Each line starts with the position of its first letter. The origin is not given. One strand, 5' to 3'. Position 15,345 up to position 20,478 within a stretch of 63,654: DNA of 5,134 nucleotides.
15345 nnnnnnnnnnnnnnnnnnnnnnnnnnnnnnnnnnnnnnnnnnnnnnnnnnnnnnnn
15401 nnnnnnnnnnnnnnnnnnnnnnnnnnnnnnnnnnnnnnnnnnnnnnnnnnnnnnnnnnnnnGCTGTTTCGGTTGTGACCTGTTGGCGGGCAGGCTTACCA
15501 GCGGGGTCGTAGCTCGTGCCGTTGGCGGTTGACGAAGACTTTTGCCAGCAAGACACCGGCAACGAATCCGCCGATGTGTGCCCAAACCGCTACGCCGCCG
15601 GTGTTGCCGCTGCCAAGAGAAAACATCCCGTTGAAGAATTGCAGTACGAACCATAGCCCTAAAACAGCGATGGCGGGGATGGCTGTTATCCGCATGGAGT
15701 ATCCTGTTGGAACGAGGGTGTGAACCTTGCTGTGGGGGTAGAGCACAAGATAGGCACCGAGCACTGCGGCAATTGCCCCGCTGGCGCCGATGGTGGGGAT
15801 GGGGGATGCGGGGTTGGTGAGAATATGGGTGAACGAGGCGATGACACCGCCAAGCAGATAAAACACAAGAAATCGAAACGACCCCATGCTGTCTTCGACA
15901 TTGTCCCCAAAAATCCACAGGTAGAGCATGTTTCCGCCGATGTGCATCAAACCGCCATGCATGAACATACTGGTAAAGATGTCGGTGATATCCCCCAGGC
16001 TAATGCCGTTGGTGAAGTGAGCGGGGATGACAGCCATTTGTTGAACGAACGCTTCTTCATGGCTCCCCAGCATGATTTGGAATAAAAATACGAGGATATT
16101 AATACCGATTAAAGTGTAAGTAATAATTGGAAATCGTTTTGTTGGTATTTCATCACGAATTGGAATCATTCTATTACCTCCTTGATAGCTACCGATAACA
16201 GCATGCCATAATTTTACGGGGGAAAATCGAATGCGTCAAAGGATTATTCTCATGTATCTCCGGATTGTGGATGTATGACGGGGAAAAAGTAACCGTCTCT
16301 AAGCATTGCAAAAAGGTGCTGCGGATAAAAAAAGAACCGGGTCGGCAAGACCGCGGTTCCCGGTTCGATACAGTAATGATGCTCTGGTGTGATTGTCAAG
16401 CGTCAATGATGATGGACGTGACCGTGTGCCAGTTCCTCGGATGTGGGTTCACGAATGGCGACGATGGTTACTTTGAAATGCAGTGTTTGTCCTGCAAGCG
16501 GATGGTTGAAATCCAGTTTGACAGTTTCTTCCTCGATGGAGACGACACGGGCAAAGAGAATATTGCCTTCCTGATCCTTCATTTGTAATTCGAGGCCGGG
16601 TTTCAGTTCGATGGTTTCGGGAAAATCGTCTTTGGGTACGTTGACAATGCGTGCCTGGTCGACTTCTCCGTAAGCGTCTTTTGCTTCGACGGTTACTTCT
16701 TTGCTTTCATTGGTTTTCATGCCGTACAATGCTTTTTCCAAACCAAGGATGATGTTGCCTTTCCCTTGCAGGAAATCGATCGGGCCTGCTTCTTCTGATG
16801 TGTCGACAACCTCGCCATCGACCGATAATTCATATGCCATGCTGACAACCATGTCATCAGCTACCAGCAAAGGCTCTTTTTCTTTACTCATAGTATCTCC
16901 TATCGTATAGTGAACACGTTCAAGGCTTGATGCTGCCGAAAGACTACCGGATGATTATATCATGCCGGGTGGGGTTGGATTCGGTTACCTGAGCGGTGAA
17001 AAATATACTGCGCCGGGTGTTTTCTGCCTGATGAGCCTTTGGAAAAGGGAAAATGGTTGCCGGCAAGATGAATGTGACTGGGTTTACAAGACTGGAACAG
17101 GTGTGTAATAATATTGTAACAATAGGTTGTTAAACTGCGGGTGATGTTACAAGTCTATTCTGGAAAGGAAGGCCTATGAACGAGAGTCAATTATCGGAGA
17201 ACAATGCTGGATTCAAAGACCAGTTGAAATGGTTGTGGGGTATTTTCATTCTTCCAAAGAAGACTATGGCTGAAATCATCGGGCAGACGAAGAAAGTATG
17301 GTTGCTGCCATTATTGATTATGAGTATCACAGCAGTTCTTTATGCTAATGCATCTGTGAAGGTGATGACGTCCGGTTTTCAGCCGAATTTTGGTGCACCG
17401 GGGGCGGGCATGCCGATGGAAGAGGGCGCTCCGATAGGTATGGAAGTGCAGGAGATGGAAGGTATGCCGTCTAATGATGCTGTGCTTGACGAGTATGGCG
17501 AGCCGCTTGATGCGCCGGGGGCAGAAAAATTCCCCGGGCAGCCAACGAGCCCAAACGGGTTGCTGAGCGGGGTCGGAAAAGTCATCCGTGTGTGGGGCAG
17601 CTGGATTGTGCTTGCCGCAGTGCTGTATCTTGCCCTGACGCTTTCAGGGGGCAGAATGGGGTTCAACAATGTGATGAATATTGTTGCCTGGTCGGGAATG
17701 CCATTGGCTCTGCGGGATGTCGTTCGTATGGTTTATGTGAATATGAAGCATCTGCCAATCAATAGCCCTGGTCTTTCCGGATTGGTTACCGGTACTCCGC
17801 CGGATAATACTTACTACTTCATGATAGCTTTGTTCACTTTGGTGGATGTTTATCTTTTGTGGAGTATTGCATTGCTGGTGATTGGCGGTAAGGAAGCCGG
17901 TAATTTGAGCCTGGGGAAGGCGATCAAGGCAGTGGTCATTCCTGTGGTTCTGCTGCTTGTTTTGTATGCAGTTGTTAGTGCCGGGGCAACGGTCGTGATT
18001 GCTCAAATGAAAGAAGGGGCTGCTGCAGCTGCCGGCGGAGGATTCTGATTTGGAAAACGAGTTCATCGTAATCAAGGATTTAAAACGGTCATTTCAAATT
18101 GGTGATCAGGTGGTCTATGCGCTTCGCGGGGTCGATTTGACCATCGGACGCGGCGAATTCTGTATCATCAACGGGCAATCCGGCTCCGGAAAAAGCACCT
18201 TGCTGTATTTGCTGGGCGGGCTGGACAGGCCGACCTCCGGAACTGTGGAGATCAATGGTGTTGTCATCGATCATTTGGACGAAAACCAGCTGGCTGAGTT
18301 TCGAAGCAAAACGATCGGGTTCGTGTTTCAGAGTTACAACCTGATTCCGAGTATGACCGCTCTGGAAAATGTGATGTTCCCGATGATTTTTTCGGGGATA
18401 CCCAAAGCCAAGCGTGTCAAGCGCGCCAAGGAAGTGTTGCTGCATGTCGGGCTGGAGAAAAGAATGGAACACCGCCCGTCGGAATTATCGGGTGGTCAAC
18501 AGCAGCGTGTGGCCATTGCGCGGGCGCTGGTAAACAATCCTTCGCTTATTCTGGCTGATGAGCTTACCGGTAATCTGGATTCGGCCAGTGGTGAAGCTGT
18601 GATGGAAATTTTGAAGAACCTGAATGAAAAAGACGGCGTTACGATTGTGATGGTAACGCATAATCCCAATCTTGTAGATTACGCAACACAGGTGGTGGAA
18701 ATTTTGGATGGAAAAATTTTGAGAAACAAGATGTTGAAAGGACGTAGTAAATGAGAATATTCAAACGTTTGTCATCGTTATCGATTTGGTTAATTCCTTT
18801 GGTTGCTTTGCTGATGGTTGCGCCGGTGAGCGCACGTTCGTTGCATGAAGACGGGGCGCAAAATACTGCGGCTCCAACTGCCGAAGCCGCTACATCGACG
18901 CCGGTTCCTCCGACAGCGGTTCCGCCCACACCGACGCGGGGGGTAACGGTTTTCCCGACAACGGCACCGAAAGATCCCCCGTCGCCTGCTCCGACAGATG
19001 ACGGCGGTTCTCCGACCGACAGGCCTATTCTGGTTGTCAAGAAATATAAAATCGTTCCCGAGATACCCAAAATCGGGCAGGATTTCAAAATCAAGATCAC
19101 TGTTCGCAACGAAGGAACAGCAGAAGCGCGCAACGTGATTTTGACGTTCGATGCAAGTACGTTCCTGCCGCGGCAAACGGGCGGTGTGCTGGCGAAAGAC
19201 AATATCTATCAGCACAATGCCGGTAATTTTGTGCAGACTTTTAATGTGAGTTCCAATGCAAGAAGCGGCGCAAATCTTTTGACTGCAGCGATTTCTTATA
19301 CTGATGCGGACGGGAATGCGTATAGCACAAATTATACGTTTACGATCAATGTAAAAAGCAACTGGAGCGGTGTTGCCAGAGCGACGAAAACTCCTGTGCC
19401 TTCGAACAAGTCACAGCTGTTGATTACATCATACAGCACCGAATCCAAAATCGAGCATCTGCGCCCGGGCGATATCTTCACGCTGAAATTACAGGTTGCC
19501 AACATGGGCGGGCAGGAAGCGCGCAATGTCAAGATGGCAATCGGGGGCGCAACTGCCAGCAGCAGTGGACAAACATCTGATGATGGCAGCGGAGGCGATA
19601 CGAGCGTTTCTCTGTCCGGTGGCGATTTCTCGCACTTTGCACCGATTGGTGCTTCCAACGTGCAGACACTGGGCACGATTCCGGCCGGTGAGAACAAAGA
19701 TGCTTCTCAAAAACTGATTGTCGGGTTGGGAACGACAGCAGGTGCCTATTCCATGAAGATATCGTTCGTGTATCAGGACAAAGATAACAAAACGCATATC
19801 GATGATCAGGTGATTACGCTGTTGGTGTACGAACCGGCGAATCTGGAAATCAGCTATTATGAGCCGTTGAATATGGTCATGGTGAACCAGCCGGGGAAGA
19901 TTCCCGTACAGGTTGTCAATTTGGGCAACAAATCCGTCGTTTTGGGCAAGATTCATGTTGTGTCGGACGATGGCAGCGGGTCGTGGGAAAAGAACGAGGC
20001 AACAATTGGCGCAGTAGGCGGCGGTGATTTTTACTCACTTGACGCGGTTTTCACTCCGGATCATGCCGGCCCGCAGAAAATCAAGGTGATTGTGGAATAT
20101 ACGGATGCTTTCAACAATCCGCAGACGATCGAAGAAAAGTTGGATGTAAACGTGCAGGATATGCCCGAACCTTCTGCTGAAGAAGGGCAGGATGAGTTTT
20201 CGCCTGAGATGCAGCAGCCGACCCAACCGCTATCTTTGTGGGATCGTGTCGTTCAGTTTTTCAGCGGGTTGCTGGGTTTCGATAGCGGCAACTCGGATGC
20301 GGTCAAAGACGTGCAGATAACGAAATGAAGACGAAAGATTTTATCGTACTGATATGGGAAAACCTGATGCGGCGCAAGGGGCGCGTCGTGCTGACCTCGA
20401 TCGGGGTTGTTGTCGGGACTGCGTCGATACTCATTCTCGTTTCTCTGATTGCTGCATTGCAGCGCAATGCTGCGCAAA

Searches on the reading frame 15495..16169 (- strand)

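Call 57: search_protein_families(library=pfam, proteins=[window:15495-16169:-], max_evalue=0.00001)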
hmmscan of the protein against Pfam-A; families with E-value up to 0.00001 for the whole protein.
window:15495-16169:- (224 aa): 1 family
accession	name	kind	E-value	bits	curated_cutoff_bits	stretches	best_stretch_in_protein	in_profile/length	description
PF01694.28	Rhomboid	-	3.7e-35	121.7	22.6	1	61-213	4-141/143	Rhomboid domain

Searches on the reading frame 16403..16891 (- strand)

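Call 57: search_protein_families(library=pfam, proteins=[window:16403-16891:-], max_evalue=0.00001)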
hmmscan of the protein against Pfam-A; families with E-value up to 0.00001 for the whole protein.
window:16403-16891:- (162 aa): 1 family
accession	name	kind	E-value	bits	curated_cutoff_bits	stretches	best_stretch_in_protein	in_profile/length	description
PF00254.34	FKBP_C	-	5.2e-13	49.6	21.1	1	12-81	7-78/94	FKBP-type peptidyl-prolyl cis-trans isomerase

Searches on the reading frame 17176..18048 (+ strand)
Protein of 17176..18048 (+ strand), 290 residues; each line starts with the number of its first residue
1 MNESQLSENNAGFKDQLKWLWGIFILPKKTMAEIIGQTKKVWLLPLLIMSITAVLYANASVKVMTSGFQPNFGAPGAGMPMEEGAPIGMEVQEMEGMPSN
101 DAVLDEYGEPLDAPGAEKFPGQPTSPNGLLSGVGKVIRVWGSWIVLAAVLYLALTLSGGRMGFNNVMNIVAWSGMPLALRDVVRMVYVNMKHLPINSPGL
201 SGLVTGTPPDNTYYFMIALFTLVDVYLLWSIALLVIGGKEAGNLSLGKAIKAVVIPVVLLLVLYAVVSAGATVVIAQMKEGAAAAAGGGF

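Call 47: search_protein_families(library=pfam, proteins=[window:17176-18048:+], max_evalue=0.001)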
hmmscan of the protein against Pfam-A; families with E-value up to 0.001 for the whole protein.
window:17176-18048:+ (290 aa): 1 family
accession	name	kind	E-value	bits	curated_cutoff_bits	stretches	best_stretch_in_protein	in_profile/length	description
PF04893.22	Yip1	-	5.4e-17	62.6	28.6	1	21-266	1-172/173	Yip1 domain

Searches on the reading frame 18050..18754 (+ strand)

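Call 47: search_protein_families(library=pfam, proteins=[window:18050-18754:+], max_evalue=0.001)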
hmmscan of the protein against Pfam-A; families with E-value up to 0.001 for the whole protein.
window:18050-18754:+ (234 aa): 6 families
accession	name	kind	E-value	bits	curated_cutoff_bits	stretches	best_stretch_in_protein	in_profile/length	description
PF00005.33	ABC_tran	-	1.8e-33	116.5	25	1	25-173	1-136/137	ABC transporter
PF13304.12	AAA_21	-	2e-07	31.9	27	1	142-210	234-304/304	AAA domain, putative AbiEii toxin, Type IV TA system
PF02463.25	SMC_N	-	2.4e-06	27.6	40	1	37-218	26-211/220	RecF/RecN/SMC N terminal domain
PF13481.12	AAA_25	-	0.00017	21.7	27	0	31-54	29-52/195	AAA domain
PF13555.12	AAA_29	-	0.00075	19.6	27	0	27-52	14-39/61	P-loop containing region of AAA domain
PF13401.12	AAA_22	-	0.00086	20.1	27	0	36-205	6-124/130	AAA domain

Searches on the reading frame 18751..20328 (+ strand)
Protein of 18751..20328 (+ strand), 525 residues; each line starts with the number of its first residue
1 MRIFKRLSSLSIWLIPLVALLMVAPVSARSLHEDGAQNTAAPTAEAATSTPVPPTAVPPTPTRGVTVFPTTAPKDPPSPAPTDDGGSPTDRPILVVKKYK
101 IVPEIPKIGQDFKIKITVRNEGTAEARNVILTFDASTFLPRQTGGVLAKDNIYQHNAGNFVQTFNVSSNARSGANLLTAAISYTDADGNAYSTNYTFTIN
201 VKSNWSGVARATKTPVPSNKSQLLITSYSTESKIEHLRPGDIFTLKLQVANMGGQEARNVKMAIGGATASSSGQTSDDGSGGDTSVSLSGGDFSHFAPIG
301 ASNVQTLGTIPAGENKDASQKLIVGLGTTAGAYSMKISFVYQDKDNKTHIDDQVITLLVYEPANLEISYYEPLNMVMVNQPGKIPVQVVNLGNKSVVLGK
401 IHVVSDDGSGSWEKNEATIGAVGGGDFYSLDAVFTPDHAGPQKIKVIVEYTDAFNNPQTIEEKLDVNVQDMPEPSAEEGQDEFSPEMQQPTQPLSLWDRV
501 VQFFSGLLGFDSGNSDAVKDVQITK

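Call 47: search_protein_families(library=pfam, proteins=[window:18751-20328:+], max_evalue=0.001)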
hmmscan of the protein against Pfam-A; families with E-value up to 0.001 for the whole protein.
window:18751-20328:+ (525 aa): 2 families
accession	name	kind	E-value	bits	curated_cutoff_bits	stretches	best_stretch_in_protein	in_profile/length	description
PF07705.17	CARDB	-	1.8e-09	38.2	22.7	0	92-135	2-44/101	CARDB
PF10633.15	NPCBM_assoc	-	6.6e-08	33.1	24.4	0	238-264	2-28/78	NPCBM-associated, NEW3 domain of alpha-galactosidase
